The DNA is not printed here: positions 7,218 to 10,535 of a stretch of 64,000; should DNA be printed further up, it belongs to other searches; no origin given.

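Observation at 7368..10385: Two complete GspE/PilB secretion ATPases fused into one 1005-aa polypeptide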

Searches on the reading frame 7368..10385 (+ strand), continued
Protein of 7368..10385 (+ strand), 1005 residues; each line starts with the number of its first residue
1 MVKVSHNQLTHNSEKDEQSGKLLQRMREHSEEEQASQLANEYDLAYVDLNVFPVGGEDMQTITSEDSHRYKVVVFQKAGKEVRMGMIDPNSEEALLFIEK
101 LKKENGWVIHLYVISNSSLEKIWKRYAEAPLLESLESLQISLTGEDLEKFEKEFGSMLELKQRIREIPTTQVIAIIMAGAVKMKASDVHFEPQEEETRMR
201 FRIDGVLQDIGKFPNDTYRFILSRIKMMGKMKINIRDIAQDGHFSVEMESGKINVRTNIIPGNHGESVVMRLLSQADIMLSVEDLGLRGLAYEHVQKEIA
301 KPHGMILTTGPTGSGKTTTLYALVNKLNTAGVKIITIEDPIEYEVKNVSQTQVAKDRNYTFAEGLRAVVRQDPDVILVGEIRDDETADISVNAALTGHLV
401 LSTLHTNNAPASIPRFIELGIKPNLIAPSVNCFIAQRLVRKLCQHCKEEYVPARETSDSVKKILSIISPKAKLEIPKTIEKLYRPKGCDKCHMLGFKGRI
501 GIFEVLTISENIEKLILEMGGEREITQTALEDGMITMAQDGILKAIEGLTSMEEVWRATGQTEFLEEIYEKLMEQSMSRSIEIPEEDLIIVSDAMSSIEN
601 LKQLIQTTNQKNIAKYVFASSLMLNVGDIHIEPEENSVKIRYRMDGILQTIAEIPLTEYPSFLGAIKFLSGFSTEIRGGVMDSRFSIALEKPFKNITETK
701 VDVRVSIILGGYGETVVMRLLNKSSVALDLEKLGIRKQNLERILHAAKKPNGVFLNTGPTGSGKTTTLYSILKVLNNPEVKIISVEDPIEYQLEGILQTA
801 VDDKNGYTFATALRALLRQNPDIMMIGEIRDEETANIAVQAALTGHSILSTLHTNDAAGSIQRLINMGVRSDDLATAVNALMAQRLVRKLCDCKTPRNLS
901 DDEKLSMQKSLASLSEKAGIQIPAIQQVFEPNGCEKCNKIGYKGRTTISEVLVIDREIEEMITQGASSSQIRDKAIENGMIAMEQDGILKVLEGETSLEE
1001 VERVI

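Call 34: find_related_loci(query=A1, collection=genome_contigs, flank=10000)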
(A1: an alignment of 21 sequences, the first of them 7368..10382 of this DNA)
Query A1 (1005 aa) in genome_contigs; peptide patterns used: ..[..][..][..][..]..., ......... (x = any residue, [..] = any of these).
600 stretches matched a pattern (row limit reached: there are more); 571 encode a relative of the query (tblastn E <= 1e-3); the best 80 are kept; 80 distinct loci.
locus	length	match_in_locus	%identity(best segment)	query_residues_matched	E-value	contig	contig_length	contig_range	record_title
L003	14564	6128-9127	60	13-1004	0e+0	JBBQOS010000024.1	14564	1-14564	MAG: Candidatus Moraniibacteriota bacterium isolate Co_metawrap_171 Cmw_171_k141_26614930_length_14564_cov_16.9956, whol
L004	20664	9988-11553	45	31-1004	7e-143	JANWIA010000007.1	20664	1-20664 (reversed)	MAG: Candidatus Doudnabacteria bacterium isolate CRAIB_MAG29 c_000000031086, whole genome shotgun sequence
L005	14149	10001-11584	44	31-1004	3e-139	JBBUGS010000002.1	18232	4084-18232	MAG: Patescibacteria group bacterium isolate H41-bin179_1 H41_bin179_1_000000000002, whole genome shotgun sequence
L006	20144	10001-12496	35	54-1003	5e-138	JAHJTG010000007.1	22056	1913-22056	MAG: Patescibacteria group bacterium isolate OS_PC_MetaG.mb.42 OS_PC_MetaG.mb.42_k141_303463, whole genome shotgun seque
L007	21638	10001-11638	39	16-1005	2e-133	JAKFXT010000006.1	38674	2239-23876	MAG: Patescibacteria group bacterium isolate ND4_Bin_14 ND4_0000041, whole genome shotgun sequence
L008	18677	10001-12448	34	20-1003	4e-133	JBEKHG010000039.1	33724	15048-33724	MAG: Candidatus Acidiferrales bacterium isolate SPRUCE 271 SPRUCE_271_39, whole genome shotgun sequence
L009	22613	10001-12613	31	21-1004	4e-130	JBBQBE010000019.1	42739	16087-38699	MAG: Tepidisphaerales bacterium isolate Co_metawrap_1388 Cmw_1388_k141_11704083_length_42739_cov_16.0000, whole genome s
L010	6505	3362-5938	31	3-1005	4e-129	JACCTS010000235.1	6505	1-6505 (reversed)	MAG: Rubrobacter sp. isolate MGR_bin80 SD2897-2912_k127_1028203, whole genome shotgun sequence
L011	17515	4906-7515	32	6-1001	2e-128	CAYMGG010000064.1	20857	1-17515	MAG TPA_asm: uncultured Planctomycetaceae bacterium isolate binchicken_co66_165 genome assembly, contig: NODE_4106_lengt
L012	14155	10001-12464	40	30-1001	8e-128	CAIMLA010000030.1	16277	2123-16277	uncultured bacterium isolate MJ-time_bin-1956 genome assembly, contig: bin-1956:30/56, whole genome shotgun sequence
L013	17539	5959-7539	40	35-1005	1e-126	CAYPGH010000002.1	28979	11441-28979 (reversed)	MAG TPA_asm: uncultured Candidatus Saccharibacteria bacterium isolate SRP050083_co2_53 genome assembly, contig: NODE_100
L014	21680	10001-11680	39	16-1001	2e-123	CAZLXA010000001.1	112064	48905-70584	MAG TPA_asm: uncultured Candidatus Saccharibacteria bacterium isolate SRP272421_co2_734 genome assembly, contig: NODE_14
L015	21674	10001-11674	39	30-1004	6e-117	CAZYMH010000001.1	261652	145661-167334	MAG TPA_asm: uncultured Candidatus Saccharibacteria bacterium isolate SRP300315_co1_59 genome assembly, contig: NODE_9_l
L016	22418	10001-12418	37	22-1004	9e-117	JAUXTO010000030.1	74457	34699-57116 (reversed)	MAG: Candidatus Gottesmanbacteria bacterium isolate C13_maxbin.100 C13_k141_323283, whole genome shotgun sequence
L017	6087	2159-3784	38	32-1003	1e-116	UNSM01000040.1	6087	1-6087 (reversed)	Candidatus Saccharibacteria bacterium isolate UMGS1831 genome assembly, contig: NODE_5510_length_6087_cov_3.843004, whol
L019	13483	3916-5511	42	30-1005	5e-120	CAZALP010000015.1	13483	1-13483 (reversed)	MAG TPA_asm: uncultured Candidatus Saccharibacteria bacterium isolate binchicken_co184_302 genome assembly, contig: NODE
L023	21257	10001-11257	49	146-992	3e-113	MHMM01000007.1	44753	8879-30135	MAG: Candidatus Nealsonbacteria bacterium RIFOXYB1_FULL_40_15 rifoxyb1_full_scaffold_249, whole genome shotgun sequence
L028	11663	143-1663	38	30-1005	4e-110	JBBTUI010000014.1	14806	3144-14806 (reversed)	MAG: Patescibacteria group bacterium isolate H41-bin211_1 H41_bin211_1_000000000014, whole genome shotgun sequence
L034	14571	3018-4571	39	44-1005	5e-106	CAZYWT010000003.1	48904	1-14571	MAG TPA_asm: uncultured Candidatus Saccharibacteria bacterium isolate SRP141376_co2_245 genome assembly, contig: NODE_17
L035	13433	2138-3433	47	169-1005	1e-105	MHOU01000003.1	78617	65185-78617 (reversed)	MAG: Candidatus Staskawiczbacteria bacterium RIFCSPHIGHO2_02_FULL_43_16 rifcsphigho2_02_scaffold_1498, whole genome shot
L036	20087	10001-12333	36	20-1005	4e-105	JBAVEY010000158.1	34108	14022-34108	MAG: Actinomycetota bacterium isolate MFD04307_ilm_asm_bin8 k127_4703, whole genome shotgun sequence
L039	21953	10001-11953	37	1-1005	1e-104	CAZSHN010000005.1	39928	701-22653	MAG TPA_asm: uncultured Candidatus Saccharibacteria bacterium isolate SRP332253_co2_170 genome assembly, contig: NODE_85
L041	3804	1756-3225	40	38-1005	2e-106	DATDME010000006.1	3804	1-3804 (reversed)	MAG TPA_asm: Candidatus Saccharimonadia bacterium isolate SMAG_U403 k141_1507468, whole genome shotgun sequence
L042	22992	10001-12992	36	4-1005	2e-104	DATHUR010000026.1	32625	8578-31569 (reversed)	MAG TPA_asm: Egicoccus sp. isolate SMAG_U16112 k141_10281, whole genome shotgun sequence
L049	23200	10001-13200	35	4-1005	1e-103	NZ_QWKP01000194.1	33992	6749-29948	Cellulomonas rhizosphaerae strain NEAU-TCZ24 scf_194, whole genome shotgun sequence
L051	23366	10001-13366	36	4-1005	3e-103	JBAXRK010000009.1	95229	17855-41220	MAG: Candidatus Omnitrophota bacterium isolate ELA581 MAG581_9, whole genome shotgun sequence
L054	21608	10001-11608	36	9-1004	3e-102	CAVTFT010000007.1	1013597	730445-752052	MAG: uncultured beta proteobacterium isolate MFD00822.bin.1.66 genome assembly, contig: contig_31165, whole genome shotg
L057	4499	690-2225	37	67-1005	2e-102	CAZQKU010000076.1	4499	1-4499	MAG TPA_asm: uncultured Candidatus Saccharibacteria bacterium isolate binchicken_co3_590 genome assembly, contig: NODE_6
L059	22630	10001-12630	35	4-1005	1e-100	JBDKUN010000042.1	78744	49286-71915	MAG: Armatimonadota bacterium isolate 8_bin.138 c_000001122235, whole genome shotgun sequence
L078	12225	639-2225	36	15-1005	1e-98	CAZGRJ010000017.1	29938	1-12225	MAG TPA_asm: uncultured Nitrospirales bacterium isolate SRP214966_co3_157 genome assembly, contig: NODE_1699_length_2993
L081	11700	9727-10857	44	169-1005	1e-98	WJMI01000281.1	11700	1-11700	MAG: Chitinivibrionales bacterium isolate RBin_290 k141_3303538, whole genome shotgun sequence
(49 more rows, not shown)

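Call 36: find_encoding_contigs(protein=P0124, flank=10000, max_places=2)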
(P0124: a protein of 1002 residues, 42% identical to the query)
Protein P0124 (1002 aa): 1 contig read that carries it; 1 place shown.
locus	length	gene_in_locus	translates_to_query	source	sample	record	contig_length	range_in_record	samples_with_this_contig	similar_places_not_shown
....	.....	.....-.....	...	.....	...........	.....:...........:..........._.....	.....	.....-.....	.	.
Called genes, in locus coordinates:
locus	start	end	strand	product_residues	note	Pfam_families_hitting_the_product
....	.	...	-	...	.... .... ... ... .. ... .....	-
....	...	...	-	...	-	-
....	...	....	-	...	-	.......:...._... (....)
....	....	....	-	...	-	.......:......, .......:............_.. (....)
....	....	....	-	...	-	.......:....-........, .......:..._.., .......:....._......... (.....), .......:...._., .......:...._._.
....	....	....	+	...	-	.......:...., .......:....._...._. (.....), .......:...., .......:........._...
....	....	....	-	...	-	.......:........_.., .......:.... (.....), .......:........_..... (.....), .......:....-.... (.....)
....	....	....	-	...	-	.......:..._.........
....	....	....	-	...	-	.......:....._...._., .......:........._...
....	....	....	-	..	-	-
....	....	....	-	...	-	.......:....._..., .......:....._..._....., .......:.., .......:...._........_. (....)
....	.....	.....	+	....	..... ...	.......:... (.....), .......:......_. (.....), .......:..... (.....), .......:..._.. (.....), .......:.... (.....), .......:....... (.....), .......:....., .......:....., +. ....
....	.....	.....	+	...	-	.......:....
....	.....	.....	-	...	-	-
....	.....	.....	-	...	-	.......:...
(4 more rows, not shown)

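Call 37: find_encoding_contigs(protein=P0130, flank=10000, max_places=2)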
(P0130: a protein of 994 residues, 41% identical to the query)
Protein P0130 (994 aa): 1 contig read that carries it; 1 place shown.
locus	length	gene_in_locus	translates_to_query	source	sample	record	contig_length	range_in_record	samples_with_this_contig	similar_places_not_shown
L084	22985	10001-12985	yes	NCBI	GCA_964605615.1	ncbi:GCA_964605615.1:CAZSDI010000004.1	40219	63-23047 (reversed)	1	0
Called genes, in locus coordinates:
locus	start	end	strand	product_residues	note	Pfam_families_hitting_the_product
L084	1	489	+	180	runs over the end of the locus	PF07705:CARDB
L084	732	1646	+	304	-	PF13191:AAA_16 (weak), PF23569:NBD_SMAX1, PF05621:TniB (faint), PF13173:AAA_14 (faint), PF13401:AAA_22 (weak), PF00004:AAA, PF17871:AAA_lid_9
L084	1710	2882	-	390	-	-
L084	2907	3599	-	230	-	-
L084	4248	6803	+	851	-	PF20720:nSTAND3 (faint), PF17871:AAA_lid_9, PF00004:AAA, PF07724:AAA_2, PF07728:AAA_5, PF10431:ClpB_D2-small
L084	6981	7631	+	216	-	PF07690:MFS_1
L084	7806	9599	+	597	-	PF14716:HHH_8, PF14520:HHH_5 (weak), PF14792:DNA_pol_B_palm (weak), PF14791:DNA_pol_B_thumb, PF02811:PHP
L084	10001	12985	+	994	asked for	PF00437:T2SSE, PF25199:nSTAND_NTPase5 (faint), PF00004:AAA (faint), PF13173:AAA_14 (faint), PF13401:AAA_22 (faint), PF13604:AAA_30 (faint), PF20720:nSTAND3 (faint), PF00437:T2SSE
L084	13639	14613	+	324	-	PF05496:RuvB_N, PF00004:AAA, PF07728:AAA_5 (weak), PF17864:AAA_lid_4, PF05491:WHD_RuvB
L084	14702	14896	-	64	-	-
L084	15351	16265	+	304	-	PF02899:Phage_int_SAM_1, PF13102:Phage_int_SAM_5, PF13495:Phage_int_SAM_4, PF00589:Phage_integrase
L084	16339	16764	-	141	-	-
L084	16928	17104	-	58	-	-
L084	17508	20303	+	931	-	PF00133:tRNA-synt_1, PF01406:tRNA-synt_1e (faint), PF09334:tRNA-synt_1g, PF13603:tRNA-synt_1_2, PF00133:tRNA-synt_1, PF08264:Anticodon_1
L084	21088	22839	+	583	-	-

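Call 38: find_encoding_contigs(protein=P0134, flank=10000, max_places=2)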
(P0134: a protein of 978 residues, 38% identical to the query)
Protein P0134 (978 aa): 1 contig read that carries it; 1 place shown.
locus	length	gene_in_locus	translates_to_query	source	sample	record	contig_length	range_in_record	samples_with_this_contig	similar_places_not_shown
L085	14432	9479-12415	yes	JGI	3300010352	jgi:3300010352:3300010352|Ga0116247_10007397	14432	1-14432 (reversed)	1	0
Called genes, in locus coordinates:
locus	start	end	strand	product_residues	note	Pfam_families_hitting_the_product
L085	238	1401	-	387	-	PF03222:Trp_Tyr_perm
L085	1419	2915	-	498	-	PF00591:Glycos_transf_3, PF07831:PYNP_C (weak)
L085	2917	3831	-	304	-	PF13793:Pribosyltran_N, PF00156:Pribosyltran, PF14572:Pribosyl_synth (weak)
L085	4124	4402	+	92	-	PF01649:Ribosomal_S20p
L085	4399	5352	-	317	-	PF21694:DNA_pol3_delta_C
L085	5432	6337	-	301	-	PF01149:Fapy_DNA_glyco, PF06831:H2TH, PF06827:zf-FPG_IleRS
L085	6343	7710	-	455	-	PF00989:PAS (weak), PF00512:HisKA, PF02518:HATPase_c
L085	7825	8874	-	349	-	PF02739:5_3_exonuc_N, PF01367:5_3_exonuc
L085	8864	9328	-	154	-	PF02367:TsaE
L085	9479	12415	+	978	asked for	PF05157:MshEN (weak), PF00437:T2SSE, PF25199:nSTAND_NTPase5 (faint), PF13173:AAA_14 (faint), PF00437:T2SSE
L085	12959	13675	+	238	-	PF20772:TACO1_YebC_N, PF01709:Transcrip_reg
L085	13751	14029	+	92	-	-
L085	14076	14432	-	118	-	?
